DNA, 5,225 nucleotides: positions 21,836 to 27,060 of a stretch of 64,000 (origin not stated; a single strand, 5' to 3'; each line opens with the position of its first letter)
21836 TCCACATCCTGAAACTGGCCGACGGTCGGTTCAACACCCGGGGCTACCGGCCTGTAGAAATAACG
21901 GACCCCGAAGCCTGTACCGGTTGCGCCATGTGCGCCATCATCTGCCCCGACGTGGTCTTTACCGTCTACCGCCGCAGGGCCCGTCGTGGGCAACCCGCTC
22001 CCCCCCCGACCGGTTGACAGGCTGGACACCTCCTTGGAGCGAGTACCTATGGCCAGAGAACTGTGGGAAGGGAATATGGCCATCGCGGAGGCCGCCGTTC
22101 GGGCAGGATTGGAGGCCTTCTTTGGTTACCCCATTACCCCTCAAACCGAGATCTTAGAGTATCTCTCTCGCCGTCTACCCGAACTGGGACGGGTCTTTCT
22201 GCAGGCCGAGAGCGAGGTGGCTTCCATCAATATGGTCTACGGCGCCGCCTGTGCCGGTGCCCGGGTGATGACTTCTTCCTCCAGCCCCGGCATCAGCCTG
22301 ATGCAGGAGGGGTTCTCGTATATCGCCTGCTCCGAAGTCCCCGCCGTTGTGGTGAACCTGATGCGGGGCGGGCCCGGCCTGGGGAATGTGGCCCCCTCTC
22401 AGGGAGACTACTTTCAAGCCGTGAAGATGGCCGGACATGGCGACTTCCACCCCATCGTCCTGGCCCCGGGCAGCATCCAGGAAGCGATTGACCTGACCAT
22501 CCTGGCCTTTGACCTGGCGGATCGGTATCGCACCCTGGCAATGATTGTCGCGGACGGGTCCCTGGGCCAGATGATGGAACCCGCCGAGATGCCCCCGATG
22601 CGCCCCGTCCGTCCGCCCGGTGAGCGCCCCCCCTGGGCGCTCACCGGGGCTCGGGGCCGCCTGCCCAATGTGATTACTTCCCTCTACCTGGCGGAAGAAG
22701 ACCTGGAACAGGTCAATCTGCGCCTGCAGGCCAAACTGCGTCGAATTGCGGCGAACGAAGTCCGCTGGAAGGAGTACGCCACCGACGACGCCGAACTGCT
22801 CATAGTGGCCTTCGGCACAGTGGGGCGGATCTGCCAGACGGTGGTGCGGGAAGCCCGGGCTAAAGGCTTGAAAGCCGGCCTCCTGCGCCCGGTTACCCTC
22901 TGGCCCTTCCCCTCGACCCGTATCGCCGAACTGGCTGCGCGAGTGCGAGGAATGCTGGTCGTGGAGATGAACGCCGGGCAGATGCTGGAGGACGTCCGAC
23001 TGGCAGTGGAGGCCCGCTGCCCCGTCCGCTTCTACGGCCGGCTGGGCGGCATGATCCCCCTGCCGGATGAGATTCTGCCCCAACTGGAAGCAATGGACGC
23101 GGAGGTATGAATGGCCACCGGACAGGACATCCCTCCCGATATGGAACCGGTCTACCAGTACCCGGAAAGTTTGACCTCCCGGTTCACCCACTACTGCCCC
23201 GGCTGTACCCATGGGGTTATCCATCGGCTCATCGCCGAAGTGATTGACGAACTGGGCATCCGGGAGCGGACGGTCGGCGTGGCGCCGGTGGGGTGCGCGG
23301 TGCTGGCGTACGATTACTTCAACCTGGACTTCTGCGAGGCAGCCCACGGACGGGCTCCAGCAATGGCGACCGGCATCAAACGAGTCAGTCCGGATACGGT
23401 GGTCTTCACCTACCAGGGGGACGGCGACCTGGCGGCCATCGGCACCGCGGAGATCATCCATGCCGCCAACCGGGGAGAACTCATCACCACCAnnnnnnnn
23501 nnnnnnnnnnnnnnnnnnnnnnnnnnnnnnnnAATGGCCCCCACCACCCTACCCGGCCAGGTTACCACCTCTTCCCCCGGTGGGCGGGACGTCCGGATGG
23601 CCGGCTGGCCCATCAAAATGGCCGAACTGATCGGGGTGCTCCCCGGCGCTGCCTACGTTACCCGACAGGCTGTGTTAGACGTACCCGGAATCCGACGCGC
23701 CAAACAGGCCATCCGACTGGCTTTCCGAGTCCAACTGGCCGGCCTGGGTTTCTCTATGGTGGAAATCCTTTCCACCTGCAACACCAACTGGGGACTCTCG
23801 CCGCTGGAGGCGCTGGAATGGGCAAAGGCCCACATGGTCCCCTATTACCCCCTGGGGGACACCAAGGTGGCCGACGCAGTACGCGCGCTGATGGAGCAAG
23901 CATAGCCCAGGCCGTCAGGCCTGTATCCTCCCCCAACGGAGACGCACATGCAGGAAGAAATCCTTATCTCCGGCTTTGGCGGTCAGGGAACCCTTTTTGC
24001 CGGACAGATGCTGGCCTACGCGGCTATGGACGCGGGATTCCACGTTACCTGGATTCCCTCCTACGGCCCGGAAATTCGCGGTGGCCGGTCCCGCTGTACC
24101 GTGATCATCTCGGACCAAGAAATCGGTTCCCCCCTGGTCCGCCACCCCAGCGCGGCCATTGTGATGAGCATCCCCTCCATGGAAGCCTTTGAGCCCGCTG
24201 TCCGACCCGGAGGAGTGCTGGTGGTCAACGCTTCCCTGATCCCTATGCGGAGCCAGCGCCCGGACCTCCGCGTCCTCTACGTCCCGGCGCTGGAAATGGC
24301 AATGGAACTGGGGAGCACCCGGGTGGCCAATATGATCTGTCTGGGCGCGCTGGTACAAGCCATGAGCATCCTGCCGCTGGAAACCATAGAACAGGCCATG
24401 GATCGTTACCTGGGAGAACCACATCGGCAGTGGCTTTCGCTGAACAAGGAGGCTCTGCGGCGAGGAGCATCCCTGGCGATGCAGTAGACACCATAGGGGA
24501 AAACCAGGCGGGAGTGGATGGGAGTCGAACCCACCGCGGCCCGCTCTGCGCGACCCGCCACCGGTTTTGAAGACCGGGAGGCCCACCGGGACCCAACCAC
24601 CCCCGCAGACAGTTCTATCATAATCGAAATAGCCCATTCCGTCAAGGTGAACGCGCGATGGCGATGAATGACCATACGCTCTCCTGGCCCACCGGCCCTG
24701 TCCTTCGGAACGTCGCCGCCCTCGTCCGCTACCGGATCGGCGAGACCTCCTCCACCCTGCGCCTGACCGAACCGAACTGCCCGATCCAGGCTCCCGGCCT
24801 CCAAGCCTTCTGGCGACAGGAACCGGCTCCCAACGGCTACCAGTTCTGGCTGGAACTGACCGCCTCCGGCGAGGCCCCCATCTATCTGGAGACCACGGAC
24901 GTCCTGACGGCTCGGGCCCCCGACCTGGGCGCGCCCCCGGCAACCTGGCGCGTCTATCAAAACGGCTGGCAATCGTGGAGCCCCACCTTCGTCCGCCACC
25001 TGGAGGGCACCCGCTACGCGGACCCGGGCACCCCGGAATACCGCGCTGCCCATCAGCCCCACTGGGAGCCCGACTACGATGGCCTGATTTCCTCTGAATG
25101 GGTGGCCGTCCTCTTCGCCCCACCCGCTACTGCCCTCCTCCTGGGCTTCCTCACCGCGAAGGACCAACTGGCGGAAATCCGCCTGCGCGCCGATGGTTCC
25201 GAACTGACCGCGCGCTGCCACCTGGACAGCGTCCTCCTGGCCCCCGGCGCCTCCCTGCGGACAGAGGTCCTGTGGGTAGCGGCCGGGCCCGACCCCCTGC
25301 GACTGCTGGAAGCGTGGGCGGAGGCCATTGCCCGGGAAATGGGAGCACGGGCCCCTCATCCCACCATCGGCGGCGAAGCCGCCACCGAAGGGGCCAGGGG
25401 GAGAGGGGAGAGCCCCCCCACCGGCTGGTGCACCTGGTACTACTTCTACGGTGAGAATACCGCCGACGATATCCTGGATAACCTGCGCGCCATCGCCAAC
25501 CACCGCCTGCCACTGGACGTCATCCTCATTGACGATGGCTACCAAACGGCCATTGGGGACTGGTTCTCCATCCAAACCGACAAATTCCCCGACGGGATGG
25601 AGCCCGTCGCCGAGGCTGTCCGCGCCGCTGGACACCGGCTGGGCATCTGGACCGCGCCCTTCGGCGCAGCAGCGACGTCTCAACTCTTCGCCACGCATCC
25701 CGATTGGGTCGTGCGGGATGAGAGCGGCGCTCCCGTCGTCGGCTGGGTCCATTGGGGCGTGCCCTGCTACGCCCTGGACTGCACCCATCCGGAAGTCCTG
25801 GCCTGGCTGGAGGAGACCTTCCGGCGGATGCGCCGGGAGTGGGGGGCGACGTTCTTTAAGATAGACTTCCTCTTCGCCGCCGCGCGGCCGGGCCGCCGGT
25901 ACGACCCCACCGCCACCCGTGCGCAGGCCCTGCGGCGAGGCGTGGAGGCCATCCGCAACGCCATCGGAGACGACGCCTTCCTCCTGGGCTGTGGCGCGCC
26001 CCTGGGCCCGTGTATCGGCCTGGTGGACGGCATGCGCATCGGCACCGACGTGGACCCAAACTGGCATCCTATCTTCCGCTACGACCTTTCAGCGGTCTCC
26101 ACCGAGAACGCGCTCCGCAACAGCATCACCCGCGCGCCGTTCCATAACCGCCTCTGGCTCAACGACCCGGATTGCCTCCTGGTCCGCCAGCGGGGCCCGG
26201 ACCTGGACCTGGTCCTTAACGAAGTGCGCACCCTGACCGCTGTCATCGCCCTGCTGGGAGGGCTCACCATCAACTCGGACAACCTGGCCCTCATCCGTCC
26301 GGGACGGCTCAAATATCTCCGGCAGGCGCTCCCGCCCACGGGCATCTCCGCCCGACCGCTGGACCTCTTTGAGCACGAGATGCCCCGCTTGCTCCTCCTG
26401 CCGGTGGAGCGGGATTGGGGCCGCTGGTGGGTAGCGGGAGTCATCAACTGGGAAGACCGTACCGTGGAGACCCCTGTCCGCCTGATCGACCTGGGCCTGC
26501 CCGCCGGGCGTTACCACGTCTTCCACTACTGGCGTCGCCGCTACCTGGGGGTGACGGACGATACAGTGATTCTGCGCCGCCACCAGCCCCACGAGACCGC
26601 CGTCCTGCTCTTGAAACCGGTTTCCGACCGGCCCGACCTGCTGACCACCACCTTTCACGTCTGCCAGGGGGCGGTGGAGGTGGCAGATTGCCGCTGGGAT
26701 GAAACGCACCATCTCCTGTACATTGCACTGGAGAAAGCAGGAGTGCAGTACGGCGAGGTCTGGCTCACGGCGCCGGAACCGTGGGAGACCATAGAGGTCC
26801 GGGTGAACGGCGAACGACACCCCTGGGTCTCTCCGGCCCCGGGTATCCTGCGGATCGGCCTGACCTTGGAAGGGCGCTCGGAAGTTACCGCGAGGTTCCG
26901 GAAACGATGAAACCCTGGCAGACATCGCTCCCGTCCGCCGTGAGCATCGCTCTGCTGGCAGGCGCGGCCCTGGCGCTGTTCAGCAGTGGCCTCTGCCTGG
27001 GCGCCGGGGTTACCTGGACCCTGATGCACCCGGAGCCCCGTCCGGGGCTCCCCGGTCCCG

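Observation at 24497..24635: tRNA-Sec (anticodon UCA) with its own consensus promoter, not in the ORF track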

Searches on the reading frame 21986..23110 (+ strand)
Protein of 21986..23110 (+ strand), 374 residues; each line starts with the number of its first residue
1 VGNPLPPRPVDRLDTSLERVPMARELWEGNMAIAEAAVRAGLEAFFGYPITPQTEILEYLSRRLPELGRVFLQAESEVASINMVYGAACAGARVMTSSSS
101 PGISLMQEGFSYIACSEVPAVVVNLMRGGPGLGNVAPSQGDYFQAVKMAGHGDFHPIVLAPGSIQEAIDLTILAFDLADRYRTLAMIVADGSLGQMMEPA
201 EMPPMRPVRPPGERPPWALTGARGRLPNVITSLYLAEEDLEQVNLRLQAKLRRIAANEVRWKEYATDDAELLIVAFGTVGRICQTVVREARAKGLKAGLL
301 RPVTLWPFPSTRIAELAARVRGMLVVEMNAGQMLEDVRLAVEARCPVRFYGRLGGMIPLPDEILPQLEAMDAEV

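Call 8: search_protein_families(library=pfam, proteins=[window:21986-23110:+])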
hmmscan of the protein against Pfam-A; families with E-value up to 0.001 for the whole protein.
window:21986-23110:+ (374 aa): 3 families
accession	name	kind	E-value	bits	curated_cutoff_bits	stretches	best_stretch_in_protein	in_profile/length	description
PF01855.24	POR_N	-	8.5e-48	163.5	27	1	35-206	1-171/231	Pyruvate flavodoxin/ferredoxin oxidoreductase, thiamine diP-bdg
PF17147.9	PFOR_II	-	3.1e-24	85.7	27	1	269-363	1-102/102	Pyruvate:ferredoxin oxidoreductase core domain II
PF02780.25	Transketolase_C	-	4.4e-05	23.8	25.9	1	267-329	8-70/124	Transketolase, C-terminal domain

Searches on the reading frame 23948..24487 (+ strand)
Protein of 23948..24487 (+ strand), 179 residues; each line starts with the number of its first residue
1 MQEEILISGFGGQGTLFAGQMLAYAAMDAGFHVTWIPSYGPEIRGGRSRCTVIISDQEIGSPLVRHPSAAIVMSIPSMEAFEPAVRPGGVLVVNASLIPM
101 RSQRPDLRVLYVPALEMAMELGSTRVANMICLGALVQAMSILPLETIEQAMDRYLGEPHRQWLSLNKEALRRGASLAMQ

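Call 8: search_protein_families(library=pfam, proteins=[window:23948-24487:+])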
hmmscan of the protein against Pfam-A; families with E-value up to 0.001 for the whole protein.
window:23948-24487:+ (179 aa): 1 family
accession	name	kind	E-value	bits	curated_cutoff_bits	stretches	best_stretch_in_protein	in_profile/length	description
PF01558.24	POR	-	1.2e-40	139.9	27.4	1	11-174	1-172/173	Pyruvate ferredoxin/flavodoxin oxidoreductase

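Call 10: search_protein_families(library=ncbifam, proteins=[window:23948-24487:+])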
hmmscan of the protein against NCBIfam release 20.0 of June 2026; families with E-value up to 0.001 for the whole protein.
window:23948-24487:+ (179 aa): 23 families
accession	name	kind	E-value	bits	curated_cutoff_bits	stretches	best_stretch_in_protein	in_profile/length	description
NF006323.0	PRK08537.1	equivalog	2.2e-32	111.8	235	1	1-155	1-159/181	2-oxoacid:ferredoxin oxidoreductase subunit gamma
TIGR02175.1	PorC_KorC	subfamily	4e-23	82.1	81.1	1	4-174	3-172/177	2-oxoacid:acceptor oxidoreductase, gamma subunit, pyruvate/2-ketoisovalerate family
TIGR03710.1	OAFO_sf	subfamily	4.2e-22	78.5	482.75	1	5-178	4-174/561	2-oxoacid:acceptor oxidoreductase subunit alpha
NF005324.0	PRK06853.1-4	equivalog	3.9e-21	75.8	222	1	1-177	1-189/196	indolepyruvate oxidoreductase subunit beta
NF005325.0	PRK06853.1-5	equivalog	9.6e-20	71.1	230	2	2-98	3-100/192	indolepyruvate oxidoreductase subunit beta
NF005322.0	PRK06853.1-2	equivalog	8.5e-19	68.1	237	2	4-98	7-102/197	indolepyruvate oxidoreductase subunit beta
NF004916.0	PRK06274.1-2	equivalog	1e-18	68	227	1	1-173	1-172/178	indolepyruvate oxidoreductase subunit beta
NF045762.1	PhenlGlyoxDHPadE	equivalog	3.6e-17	62.8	300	1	4-173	3-175/187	NADH-dependent phenylglyoxylate dehydrogenase subunit gamma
NF040683.1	PorC_Meth_Thtga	equivalog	2.2e-16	60.1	270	1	4-172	3-168/177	pyruvate synthase subunit PorC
NF006211.0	PRK08338.1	equivalog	5.9e-16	58.4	239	1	5-157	3-151/170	2-oxoacid:ferredoxin oxidoreductase subunit gamma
NF004917.0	PRK06274.1-3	equivalog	3.1e-15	56.6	284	1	1-105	1-106/203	indolepyruvate oxidoreductase subunit beta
NF006321.0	PRK08534.1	equivalog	6.1e-15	55.4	225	1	4-153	3-156/181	pyruvate ferredoxin oxidoreductase subunit gamma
NF006275.0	PRK08441.1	equivalog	1.4e-14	54.1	216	1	1-155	1-159/185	2-oxoglutarate-acceptor oxidoreductase subunit OorC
NF005323.0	PRK06853.1-3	equivalog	4.1e-13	49.7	238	1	3-174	7-192/197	indolepyruvate oxidoreductase subunit beta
TIGR03334.1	IOR_beta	equivalog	9.9e-12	45.2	205.8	1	4-99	2-97/189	indolepyruvate ferredoxin oxidoreductase subunit beta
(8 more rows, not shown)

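Call 22: find_encoding_contigs(protein=window:23948-24487:+, flank=10000, max_places=6)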
Protein window:23948-24487:+ (179 aa): 2 contigs read that carry it; 2 places shown.
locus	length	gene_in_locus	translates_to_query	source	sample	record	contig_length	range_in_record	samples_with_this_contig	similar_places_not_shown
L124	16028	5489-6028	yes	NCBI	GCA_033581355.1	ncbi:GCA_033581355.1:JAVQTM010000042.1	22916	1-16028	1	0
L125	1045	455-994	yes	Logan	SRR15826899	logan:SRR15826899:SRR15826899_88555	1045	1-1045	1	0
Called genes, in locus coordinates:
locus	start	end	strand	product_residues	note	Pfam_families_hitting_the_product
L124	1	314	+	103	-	PF01314:AFOR_C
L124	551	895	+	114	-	PF01258:zf-dskA_traR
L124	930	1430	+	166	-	PF01252:Peptidase_A8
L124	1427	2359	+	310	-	PF01479:S4, PF00849:PseudoU_synth_2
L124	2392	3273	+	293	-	PF12844:HTH_19, PF13560:HTH_31 (weak), PF13413:HTH_25, PF13464:RodZ_C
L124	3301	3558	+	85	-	PF14697:Fer4_21 (weak), PF25160:LdpA_Fe-S-bd (weak), PF12797:Fer4_2 (weak), PF12837:Fer4_6 (weak), PF13237:Fer4_10, PF00037:Fer4, PF12838:Fer4_7, PF13187:Fer4_9, +5 more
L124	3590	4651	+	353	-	PF01855:POR_N, PF17147:PFOR_II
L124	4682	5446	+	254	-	PF02775:TPP_enzyme_C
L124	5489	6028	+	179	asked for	PF01558:POR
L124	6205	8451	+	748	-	PF01055:Glyco_hydro_31_2nd, PF02065:Melibiase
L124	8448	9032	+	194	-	-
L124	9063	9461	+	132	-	PF06803:DUF1232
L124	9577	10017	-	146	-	PF00011:HSP20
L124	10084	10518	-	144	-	PF00011:HSP20, PF17886:ArsA_HSP20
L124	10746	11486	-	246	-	PF05140:ResB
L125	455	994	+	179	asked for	PF01558:POR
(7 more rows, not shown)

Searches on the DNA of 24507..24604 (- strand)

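Call 47: search_dna_similar(query=window:24507-24604:-, collection=ecoli_genomes, mode=distant, max_rows=3, max_evalue=0.01)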
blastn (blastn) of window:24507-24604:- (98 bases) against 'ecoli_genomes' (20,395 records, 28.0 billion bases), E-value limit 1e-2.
No match.

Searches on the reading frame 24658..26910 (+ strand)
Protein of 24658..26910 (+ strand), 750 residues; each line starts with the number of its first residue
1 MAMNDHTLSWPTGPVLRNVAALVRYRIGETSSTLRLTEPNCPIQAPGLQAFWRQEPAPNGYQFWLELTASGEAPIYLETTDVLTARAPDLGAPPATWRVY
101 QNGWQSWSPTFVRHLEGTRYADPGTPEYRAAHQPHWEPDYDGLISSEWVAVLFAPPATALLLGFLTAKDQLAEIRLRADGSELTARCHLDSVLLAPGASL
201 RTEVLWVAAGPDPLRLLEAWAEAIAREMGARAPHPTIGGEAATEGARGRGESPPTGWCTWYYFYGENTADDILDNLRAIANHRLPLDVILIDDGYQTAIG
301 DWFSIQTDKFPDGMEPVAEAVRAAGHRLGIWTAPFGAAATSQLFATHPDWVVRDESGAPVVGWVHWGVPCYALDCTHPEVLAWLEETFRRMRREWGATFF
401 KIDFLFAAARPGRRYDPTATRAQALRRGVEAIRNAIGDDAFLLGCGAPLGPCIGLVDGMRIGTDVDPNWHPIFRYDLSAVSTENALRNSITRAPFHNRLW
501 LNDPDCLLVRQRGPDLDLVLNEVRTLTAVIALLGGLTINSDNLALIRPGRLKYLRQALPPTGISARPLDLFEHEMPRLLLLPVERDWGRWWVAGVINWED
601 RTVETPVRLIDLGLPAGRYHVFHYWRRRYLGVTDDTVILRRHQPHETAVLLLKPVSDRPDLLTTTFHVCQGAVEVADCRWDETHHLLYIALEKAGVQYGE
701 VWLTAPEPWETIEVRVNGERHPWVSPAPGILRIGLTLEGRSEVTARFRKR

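Call 8: search_protein_families(library=pfam, proteins=[window:24658-26910:+])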
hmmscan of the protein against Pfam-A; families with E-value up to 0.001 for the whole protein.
window:24658-26910:+ (750 aa): 3 families
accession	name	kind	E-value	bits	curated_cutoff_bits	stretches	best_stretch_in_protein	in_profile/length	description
PF02065.24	Melibiase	-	8e-13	48.5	27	1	281-404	67-191/347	Melibiase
PF01055.32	Glyco_hydro_31_2nd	-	2.3e-10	40.8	23.5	1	258-404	14-156/328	Glycosyl hydrolases family 31 TIM-barrel domain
PF05691.18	Raffinose_syn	-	3.2e-05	22.4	20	1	256-298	202-244/750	Raffinose synthase or seed imbibition protein Sip1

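Call 10: search_protein_families(library=ncbifam, proteins=[window:24658-26910:+])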
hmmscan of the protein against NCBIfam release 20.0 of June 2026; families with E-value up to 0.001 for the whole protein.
window:24658-26910:+ (750 aa): 2 families
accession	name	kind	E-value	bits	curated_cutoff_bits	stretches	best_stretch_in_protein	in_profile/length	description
NF053652.1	BtArabpyrBAD1528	equivalog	9.5e-06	23.9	1100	1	292-404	359-466/730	beta-L-arabinopyranosidase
NF007940.0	PRK10658.1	equivalog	0.00014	20.4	606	1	264-404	280-416/771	alpha-xylosidase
